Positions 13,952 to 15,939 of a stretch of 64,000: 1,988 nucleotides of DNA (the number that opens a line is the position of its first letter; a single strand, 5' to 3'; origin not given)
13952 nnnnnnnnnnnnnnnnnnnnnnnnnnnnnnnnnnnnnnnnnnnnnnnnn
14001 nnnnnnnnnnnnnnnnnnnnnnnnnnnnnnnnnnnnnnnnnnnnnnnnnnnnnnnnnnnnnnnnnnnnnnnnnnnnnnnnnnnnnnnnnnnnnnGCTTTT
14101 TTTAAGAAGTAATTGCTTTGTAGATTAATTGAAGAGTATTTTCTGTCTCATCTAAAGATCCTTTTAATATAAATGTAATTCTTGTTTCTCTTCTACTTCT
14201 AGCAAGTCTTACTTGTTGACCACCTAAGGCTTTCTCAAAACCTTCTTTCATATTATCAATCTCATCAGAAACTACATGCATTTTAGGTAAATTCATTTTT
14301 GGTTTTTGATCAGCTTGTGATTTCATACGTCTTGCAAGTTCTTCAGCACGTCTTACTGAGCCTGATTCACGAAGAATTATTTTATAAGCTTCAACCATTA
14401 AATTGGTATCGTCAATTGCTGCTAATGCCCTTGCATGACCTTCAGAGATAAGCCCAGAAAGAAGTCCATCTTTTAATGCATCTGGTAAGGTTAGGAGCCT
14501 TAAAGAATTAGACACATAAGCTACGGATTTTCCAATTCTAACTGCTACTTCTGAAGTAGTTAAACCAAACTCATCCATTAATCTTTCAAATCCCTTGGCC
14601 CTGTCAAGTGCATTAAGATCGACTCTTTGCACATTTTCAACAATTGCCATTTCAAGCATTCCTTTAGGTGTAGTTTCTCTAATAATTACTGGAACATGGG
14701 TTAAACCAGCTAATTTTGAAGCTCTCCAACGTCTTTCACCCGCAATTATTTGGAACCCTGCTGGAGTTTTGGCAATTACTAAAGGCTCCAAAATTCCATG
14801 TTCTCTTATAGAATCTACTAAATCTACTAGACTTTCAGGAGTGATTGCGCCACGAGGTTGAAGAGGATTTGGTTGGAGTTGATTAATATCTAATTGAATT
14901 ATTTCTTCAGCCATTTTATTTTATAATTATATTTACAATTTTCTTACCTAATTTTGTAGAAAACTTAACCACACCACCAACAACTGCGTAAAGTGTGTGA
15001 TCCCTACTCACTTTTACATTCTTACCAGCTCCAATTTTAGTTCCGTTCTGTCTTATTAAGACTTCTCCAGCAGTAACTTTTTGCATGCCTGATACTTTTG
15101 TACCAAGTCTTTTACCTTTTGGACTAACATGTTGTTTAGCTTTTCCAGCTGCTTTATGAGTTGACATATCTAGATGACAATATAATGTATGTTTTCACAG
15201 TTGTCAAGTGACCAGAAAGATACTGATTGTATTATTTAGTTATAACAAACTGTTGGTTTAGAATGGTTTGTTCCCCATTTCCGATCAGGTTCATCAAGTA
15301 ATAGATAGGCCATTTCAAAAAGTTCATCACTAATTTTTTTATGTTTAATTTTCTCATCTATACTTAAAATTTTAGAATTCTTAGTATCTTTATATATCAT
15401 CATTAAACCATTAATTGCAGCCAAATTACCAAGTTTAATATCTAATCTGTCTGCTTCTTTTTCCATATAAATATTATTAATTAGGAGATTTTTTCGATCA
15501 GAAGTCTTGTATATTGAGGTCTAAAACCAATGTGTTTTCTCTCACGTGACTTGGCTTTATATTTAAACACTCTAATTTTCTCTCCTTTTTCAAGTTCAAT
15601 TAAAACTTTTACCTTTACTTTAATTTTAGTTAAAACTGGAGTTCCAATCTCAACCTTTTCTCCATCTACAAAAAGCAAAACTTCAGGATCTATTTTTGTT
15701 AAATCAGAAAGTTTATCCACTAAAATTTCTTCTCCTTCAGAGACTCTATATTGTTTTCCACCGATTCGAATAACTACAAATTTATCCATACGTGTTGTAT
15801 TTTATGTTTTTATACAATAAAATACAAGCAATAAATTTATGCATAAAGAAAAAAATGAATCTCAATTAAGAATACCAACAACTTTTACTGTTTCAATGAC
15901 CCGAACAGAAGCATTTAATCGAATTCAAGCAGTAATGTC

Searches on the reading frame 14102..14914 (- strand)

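Call 63: search_protein_families(library=pfam, proteins=[window:14102-14914:-], max_evalue=0.001)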
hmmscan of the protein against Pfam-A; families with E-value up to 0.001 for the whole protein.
window:14102-14914:- (270 aa): 3 families
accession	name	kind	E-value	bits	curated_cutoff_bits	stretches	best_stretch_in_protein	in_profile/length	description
PF02195.25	ParB_N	-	3.8e-30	104.2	26.3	1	4-96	2-95/95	ParB N-terminal domain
PF17762.8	HTH_ParB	-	3.5e-29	101.4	22.6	1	99-198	2-101/102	ParB HTH domain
PF08535.16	KorB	-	0.00014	22.2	22.3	1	117-190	3-78/89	KorB domain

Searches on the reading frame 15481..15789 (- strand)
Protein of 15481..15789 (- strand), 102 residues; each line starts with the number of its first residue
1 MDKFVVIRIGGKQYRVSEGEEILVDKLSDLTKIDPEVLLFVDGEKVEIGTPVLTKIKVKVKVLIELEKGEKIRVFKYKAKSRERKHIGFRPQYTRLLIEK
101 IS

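Call 63: search_protein_families(library=pfam, proteins=[window:15481-15789:-], max_evalue=0.001)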
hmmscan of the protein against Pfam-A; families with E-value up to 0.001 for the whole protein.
window:15481-15789:- (102 aa): 1 family
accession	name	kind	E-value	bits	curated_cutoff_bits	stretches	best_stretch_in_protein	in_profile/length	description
PF00829.26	Ribosomal_L21p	-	2.6e-23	82.6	27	1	4-101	2-99/99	Ribosomal prokaryotic L21 protein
